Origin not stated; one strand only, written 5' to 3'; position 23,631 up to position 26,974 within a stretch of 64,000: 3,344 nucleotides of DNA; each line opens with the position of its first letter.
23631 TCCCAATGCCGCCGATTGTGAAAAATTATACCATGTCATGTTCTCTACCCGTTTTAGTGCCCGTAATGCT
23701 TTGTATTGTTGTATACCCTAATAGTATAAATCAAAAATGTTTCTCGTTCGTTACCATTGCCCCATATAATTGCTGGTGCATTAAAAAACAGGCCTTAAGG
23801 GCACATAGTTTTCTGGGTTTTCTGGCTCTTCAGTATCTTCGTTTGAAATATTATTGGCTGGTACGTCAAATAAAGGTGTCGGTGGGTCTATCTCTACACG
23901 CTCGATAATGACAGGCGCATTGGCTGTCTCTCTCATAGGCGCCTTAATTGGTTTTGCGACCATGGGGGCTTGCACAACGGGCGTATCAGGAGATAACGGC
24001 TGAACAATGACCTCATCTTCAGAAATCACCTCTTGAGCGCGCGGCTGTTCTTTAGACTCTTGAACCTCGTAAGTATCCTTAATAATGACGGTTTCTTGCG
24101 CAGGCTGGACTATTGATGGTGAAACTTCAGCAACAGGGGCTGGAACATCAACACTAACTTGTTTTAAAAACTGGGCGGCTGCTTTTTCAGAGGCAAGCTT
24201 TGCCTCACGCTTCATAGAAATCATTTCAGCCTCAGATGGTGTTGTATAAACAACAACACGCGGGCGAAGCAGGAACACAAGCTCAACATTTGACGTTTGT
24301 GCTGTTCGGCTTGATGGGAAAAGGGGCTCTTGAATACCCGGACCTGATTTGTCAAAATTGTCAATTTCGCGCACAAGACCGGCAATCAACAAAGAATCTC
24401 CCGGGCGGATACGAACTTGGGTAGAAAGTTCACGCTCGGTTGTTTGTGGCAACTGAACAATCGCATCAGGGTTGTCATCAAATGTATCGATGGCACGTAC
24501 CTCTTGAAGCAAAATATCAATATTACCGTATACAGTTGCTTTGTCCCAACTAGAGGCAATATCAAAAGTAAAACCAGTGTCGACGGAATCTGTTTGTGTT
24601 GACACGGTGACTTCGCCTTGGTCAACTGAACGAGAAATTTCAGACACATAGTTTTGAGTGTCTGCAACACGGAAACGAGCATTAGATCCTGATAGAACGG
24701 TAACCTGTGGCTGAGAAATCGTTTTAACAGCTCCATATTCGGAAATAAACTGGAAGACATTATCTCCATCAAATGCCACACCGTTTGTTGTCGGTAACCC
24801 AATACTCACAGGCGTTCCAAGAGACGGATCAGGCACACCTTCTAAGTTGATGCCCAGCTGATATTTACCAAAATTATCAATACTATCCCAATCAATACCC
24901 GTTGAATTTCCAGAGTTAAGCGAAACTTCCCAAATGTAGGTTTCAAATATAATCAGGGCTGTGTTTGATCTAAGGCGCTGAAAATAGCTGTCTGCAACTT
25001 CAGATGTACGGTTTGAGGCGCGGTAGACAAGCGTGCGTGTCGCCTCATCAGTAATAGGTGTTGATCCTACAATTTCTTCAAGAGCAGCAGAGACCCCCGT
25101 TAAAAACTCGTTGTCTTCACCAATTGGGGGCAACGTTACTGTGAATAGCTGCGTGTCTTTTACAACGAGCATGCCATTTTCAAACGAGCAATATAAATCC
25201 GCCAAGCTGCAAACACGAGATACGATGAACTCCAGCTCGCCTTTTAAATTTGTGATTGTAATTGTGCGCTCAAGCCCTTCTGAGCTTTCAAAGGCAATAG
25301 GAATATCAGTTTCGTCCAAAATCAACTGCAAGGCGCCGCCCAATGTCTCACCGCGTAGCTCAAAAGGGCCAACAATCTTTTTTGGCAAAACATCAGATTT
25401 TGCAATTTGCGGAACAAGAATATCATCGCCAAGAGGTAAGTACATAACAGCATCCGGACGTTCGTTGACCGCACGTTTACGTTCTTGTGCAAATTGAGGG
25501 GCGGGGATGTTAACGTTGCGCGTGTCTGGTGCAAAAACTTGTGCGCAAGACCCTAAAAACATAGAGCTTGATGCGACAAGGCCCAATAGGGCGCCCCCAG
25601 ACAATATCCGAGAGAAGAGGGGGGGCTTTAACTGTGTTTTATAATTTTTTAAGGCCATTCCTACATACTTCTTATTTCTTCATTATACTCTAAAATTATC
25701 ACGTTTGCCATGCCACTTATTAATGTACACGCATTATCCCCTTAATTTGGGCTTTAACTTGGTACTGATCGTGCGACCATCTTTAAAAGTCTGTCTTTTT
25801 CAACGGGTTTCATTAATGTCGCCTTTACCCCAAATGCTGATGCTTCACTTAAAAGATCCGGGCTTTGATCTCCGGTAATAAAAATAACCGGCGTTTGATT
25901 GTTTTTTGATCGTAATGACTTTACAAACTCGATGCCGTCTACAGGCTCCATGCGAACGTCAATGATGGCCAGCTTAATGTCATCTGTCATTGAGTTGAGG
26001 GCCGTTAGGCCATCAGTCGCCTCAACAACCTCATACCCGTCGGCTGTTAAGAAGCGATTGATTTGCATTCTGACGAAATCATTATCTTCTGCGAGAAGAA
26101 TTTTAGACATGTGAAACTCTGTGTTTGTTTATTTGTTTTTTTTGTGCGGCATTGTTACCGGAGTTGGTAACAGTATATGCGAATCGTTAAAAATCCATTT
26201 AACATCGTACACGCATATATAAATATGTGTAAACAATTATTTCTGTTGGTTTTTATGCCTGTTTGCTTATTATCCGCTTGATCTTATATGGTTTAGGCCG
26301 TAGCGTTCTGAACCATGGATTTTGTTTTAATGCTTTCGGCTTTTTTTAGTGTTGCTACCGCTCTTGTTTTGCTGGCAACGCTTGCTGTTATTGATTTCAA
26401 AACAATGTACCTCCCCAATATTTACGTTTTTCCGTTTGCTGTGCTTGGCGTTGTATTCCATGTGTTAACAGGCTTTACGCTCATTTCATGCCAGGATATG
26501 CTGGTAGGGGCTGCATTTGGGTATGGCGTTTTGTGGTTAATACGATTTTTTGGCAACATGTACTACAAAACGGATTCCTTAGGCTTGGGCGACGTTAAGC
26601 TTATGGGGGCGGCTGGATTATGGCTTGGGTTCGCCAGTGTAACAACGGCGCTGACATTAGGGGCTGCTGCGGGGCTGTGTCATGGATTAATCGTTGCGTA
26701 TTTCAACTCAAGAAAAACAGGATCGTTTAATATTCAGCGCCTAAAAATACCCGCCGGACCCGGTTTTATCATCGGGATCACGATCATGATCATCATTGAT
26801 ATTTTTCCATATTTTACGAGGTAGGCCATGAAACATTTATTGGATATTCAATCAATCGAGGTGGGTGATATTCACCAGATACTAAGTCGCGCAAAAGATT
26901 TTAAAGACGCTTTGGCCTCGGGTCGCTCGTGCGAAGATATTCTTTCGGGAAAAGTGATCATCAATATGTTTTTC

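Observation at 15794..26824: Compact, mosaic type IV filament (T4P/T2SS-like) locus that does not fit a canonical class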

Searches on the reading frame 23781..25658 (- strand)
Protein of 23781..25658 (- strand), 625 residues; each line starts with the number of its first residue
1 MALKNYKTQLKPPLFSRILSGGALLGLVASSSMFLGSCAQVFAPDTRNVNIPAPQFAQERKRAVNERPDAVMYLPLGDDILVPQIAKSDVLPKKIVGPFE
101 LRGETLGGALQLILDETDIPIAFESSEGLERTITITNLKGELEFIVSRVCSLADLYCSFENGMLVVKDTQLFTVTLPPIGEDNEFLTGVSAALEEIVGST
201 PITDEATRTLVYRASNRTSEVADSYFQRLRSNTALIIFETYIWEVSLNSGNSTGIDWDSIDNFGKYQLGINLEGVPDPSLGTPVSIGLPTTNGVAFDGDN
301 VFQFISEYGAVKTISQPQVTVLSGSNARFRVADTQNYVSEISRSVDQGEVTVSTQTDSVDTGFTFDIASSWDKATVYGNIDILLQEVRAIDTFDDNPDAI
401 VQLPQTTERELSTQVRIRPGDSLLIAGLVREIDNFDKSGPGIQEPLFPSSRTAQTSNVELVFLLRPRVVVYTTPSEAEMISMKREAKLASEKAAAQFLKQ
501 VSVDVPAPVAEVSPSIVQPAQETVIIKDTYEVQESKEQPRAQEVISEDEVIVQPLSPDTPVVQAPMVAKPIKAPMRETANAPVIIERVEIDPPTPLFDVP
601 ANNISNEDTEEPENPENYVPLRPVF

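Call 3: search_protein_families(library=pfam, proteins=[window:23781-25658:-], max_evalue=0.1)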
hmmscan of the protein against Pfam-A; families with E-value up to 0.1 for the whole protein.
window:23781-25658:- (625 aa): 1 family
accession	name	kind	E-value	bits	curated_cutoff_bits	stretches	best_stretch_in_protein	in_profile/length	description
PF00263.26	Secretin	-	5.1e-15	55.9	27.5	1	306-469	3-168/169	Bacterial type II and III secretion system protein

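Call 4: search_protein_families(library=ncbifam, proteins=[window:23781-25658:-], max_evalue=0.1)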
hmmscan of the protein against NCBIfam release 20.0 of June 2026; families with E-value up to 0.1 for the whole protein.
window:23781-25658:- (625 aa): 5 families
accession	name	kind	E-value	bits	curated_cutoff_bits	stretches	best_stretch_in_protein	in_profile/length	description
TIGR02519.1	pilus_MshL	equivalog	1e-28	100.2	250.2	1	202-469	2-290/290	pilus (MSHA type) biogenesis protein MshL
TIGR02520.1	pilus_B_mal_scr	equivalog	4.9e-19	68.3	287.65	1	206-466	244-511/513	PilN family type IVB pilus formation outer membrane protein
TIGR02517.1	type_II_gspD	equivalog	6.7e-08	31.5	351.35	1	203-436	305-552/600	type II secretion system secretin GspD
TIGR02516.1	type_III_yscC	equivalog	1.7e-06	26.9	238.45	1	209-469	209-461/463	type III secretion system outer membrane ring subunit SctC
NF011873.0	PRK15346.1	equivalog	0.018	13.8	524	0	402-434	422-454/499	EscC/YscC/HrcC family type III secretion system outer membrane ring protein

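Call 33: search_solved_structures(query=window:23781-25658:-, max_evalue=0.01)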
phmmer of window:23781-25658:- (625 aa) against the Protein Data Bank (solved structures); distinct sequences matched with E-value up to 0.01: 1.
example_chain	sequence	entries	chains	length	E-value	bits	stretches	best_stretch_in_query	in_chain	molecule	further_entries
9u5s_A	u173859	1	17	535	1.5e-09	40.3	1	184-469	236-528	Outer membrane lipoprotein BfpB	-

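Call 67: search_dna_similar(query=window:23781-25658:-, collection=plasmids, mode=protein, max_rows=30, max_evalue=0.00001, rows=spread)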
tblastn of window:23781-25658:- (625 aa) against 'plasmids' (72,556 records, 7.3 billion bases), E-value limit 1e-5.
Records with a match: 6; places in all: 7; records where one place covers at least 80% of the query: 0.
Best place of each record, by identity: <60% 6.
By first word of the organism name: Burkholderia 2; Rhodoferax 1; Methylibium 1; Rhizobium 1; Flagellatimonas 1.
By predicted mobility (MOB-suite, as given by PLSDB): non-mobilizable 4; conjugative 2.
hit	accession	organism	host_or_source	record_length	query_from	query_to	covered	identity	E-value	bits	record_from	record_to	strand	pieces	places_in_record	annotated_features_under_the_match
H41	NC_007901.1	Rhodoferax ferrireducens T118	-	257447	66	520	73%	29.4%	2e-49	193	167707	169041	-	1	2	type II and III secretion system protein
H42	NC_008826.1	Methylibium petroleiphilum PM1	-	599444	89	478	62%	25.6%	3e-21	106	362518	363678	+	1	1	pilus (IV) biogenesis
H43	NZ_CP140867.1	Rhizobium leguminosarum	Trifolium pratense,whole organism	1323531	54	471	67%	20.9%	1e-6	60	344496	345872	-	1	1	record has no annotation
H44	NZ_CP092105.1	Flagellatimonas centrodinii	Dinoflagellate,cell culture,algal ...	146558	244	466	36%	27.5%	7e-6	57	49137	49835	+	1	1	hypothetical protein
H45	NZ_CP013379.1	Burkholderia pseudomultivorans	soil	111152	236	469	37%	22.3%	5e-6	58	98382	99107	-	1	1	pilus assembly protein PilN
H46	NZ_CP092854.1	Burkholderia contaminans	water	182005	236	469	37%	21.5%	3e-6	59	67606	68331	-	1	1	pilus assembly protein PilN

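Call 68: get_annotated_region(hit=H41, flank=11000)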
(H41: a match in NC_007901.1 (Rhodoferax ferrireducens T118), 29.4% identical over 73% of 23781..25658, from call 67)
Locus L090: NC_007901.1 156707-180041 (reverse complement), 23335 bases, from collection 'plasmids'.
description: Rhodoferax ferrireducens T118 plasmid unnamed1, complete sequence
organism: Rhodoferax ferrireducens T118 (NCBI taxid 338969)
taxonomy: Bacteria; Pseudomonadota; Betaproteobacteria; Burkholderiales; Comamonadaceae; Rhodoferax; Rhodoferax ferrireducens; Rhodoferax ferrireducens T118
host: -; source: -; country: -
typing (MOB-suite, as given by PLSDB): conjugative; replicon rep_cluster_1514; relaxase MOBH; mating-pair formation MPF_T
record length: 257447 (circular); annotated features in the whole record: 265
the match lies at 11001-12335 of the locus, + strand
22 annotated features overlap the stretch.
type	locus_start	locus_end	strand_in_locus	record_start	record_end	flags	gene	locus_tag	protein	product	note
CDS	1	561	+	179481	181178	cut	-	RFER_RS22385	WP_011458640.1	DUF3369 domain-containing protein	-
CDS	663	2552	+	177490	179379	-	-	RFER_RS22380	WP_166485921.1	PRTRC system ParB family protein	-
CDS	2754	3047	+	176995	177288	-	-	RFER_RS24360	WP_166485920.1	hypothetical protein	-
CDS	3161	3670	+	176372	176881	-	-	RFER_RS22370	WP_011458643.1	PRTRC system protein E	-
CDS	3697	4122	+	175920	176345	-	-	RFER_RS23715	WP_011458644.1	PRTRC system protein C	-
CDS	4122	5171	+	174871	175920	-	-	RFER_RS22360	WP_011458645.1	PRTRC system protein F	-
CDS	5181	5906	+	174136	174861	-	-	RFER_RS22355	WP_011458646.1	PRTRC system protein B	-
CDS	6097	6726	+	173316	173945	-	-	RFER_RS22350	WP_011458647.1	PRTRC system protein A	-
CDS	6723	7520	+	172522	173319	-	-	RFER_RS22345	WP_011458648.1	PRTRC system ThiF family protein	-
CDS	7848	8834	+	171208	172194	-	-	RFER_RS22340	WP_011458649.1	response regulator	GO:0000160 - phosphorelay signal transduction system [Evidence IEA]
CDS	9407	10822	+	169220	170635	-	-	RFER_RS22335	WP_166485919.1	Type II secretory pathway component PulD-like protein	-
CDS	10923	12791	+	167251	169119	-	-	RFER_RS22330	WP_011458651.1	type II and III secretion system protein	-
CDS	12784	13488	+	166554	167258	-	-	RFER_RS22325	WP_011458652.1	hypothetical protein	-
CDS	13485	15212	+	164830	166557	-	-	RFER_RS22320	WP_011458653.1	ATPase, T2SS/T4P/T4SS family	-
CDS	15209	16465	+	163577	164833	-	-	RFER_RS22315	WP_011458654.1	type II secretion system F family protein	-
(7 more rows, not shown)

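Call 69: get_annotated_region(hit=H45, flank=9000)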
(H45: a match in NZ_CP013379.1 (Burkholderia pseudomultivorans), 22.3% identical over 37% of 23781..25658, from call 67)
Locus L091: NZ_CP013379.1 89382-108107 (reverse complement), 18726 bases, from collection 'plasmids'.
description: Burkholderia pseudomultivorans strain SUB-INT23-BP2 plasmid pINT23, complete sequence
organism: Burkholderia pseudomultivorans (NCBI taxid 1207504)
taxonomy: Bacteria; Pseudomonadota; Betaproteobacteria; Burkholderiales; Burkholderiaceae; Burkholderia; Burkholderia pseudomultivorans
host: -; source: soil; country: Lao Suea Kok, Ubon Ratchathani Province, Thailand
typing (MOB-suite, as given by PLSDB): non-mobilizable; replicon rep_cluster_483
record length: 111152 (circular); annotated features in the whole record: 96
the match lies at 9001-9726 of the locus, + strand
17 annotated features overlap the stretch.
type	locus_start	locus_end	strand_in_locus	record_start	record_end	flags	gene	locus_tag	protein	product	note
CDS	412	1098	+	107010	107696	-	-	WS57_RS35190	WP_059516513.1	ParA family protein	-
CDS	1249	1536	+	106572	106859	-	-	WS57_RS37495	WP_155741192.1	hypothetical protein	-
CDS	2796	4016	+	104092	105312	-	-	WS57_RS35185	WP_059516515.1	replication initiation protein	GO:0006270 - DNA replication initiation [Evidence IEA]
CDS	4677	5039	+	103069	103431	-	-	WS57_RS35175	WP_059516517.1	hypothetical protein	-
CDS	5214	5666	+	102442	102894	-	-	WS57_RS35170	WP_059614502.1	PH domain-containing protein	-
CDS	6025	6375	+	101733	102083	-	-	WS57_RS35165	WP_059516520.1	hypothetical protein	-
CDS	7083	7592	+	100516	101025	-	-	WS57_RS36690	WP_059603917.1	TcpQ domain-containing protein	-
CDS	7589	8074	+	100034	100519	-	-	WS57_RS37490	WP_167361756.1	toxin co-regulated pilus biosynthesis Q family protein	-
CDS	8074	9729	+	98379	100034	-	-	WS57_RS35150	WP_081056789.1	pilus assembly protein PilN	-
CDS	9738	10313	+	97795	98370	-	-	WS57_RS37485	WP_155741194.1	hypothetical protein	-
CDS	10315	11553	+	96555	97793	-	pilO2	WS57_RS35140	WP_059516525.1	type 4b pilus protein PilO2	-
CDS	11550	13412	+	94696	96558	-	-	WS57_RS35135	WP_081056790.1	ATPase, T2SS/T4P/T4SS family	-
CDS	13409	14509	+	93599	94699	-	-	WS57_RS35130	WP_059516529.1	type II secretion system F family protein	-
CDS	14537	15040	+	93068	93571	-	-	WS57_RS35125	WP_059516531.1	type 4 pilus major pilin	-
CDS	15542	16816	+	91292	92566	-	pilV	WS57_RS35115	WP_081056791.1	shufflon system plasmid conjugative transfer pilus tip adhesin PilV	-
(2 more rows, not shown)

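Call 93: search_protein_families(library=pfam, proteins=[L090:17882-18706:+, L090:18748-19395:+, L090:19468-20103:+, L090:20103-20645:+, L090:20665-23334:+], max_evalue=0.01)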
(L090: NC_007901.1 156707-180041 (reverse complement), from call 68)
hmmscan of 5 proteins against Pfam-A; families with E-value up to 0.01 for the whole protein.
L090:17882-18706:+ (274 aa): 1 family
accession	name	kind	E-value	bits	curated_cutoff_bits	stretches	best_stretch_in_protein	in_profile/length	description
PF13145.12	Rotamase_2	-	2.2e-18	67.6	27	1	129-246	1-121/121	PPIC-type PPIASE domain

L090:18748-19395:+ (215 aa): 0 families

L090:19468-20103:+ (211 aa): 0 families

L090:20103-20645:+ (180 aa): 1 family
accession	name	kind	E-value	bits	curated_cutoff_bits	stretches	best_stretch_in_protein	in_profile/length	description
PF06598.16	Chlorovi_GP_rpt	-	0.0034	17.9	27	0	114-130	4-20/34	Chlorovirus glycoprotein repeat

L090:20665-23334:+ (890 aa): 0 families

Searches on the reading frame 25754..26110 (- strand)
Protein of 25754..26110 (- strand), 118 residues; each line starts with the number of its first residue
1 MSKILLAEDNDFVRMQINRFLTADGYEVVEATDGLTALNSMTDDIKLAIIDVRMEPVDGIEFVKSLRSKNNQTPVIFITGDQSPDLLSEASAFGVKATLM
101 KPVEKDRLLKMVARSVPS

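Call 3: search_protein_families(library=pfam, proteins=[window:25754-26110:-], max_evalue=0.1)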
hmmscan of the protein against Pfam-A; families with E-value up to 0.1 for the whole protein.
window:25754-26110:- (118 aa): 2 families
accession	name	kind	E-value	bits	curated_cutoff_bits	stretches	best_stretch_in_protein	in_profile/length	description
PF00072.30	Response_reg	-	8.9e-24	84.2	30.2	1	4-112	1-110/111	Response regulator receiver domain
PF13380.12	CoA_binding_2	-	0.065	14.1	22.8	1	45-104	28-89/116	CoA binding domain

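Call 4: search_protein_families(library=ncbifam, proteins=[window:25754-26110:-], max_evalue=0.1)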
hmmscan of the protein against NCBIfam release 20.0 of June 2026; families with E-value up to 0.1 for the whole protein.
window:25754-26110:- (118 aa): 103 families (the best 25 are shown)
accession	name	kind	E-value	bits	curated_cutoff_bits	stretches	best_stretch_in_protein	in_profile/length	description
NF007969.0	PRK10693.1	equivalog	5.1e-17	61.9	329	1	3-112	9-120/337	two-component system response regulator RssB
NF006900.1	PRK09390.1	equivalog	6.3e-16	58.5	255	1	4-116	7-120/203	response regulator FixJ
NF046022.1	RespRegCpdRBruc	equivalog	2.8e-15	56.3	180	1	1-114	1-115/120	cell cycle two-component system response regulator CpdR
NF008469.0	PRK11361.1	equivalog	2e-14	53.2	714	1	2-115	5-119/461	acetoacetate metabolism transcriptional regulator AtoC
NF051850.1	RespRegRprY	equivalog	6.6e-14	51.9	370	1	3-110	6-114/234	response regulator transcription factor RprY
NF045505.1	RR_RssB_Pseudo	equivalog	1.2e-13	50.9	700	1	3-110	7-115/394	two-component system response regulator RssB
NF046026.1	HisKinCckACaul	equivalog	1.2e-13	50.1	1000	1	3-89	560-652/678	cell cycle histidine kinase CckA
NF041733.1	resp_reg_CseB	equivalog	2e-13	50.3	350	1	3-109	2-108/228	two-component system response regulator CseB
NF008199.0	PRK10955.1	equivalog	2.2e-13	50.7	341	1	1-106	1-105/232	envelope stress response regulator transcription factor CpxR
NF011695.0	PRK15115.1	equivalog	3e-13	49.3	763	1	3-113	8-119/445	two-component system response regulator GlrR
NF046020.1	HisKinCckABruc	equivalog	4.7e-13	47.9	1000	1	3-81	751-832/868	cell cycle histidine kinase CckA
NF047793.1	ResRegPgtA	equivalog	1.3e-12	47.3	650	1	3-114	7-119/414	two-component system response regulator PgtA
NF051870.1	NAssimRespRegNtrX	equivalog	2.8e-12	46.3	600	1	1-116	1-119/452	nitrogen assimilation response regulator NtrX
NF041734.1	resp_reg_RppA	equivalog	6.3e-12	45.3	250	1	3-110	2-112/229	two-component system response regulator RppA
NF052313.1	T9SS_RR_PorX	equivalog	8.7e-12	44.6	300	1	3-114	2-114/513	T9SS response regulator signal transducer PorX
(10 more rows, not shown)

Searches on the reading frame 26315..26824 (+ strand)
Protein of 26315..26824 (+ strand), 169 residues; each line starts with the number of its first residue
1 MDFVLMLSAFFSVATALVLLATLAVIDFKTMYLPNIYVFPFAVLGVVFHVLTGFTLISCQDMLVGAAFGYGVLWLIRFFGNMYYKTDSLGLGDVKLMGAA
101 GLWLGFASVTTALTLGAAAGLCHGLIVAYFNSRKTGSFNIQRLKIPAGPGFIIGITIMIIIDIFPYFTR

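Call 3: search_protein_families(library=pfam, proteins=[window:26315-26824:+], max_evalue=0.1)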
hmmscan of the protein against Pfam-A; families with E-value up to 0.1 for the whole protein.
window:26315-26824:+ (169 aa): 2 families
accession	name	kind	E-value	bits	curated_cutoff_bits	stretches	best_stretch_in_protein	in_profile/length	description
PF01478.23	Peptidase_A24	-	4.5e-19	69.3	26.5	1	16-124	3-103/104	Type IV leader peptidase family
PF19883.4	DUF6356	-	0.043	14.4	24.4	0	108-143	24-57/64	Family of unknown function (DUF6356)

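Call 4: search_protein_families(library=ncbifam, proteins=[window:26315-26824:+], max_evalue=0.1)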
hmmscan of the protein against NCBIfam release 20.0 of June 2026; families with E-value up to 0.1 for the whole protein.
window:26315-26824:+ (169 aa): 1 family
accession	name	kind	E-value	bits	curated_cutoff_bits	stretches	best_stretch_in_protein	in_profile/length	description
NF045751.1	MPN385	equivalog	0.056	14.2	120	0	140-168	72-100/105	MPN385 family protein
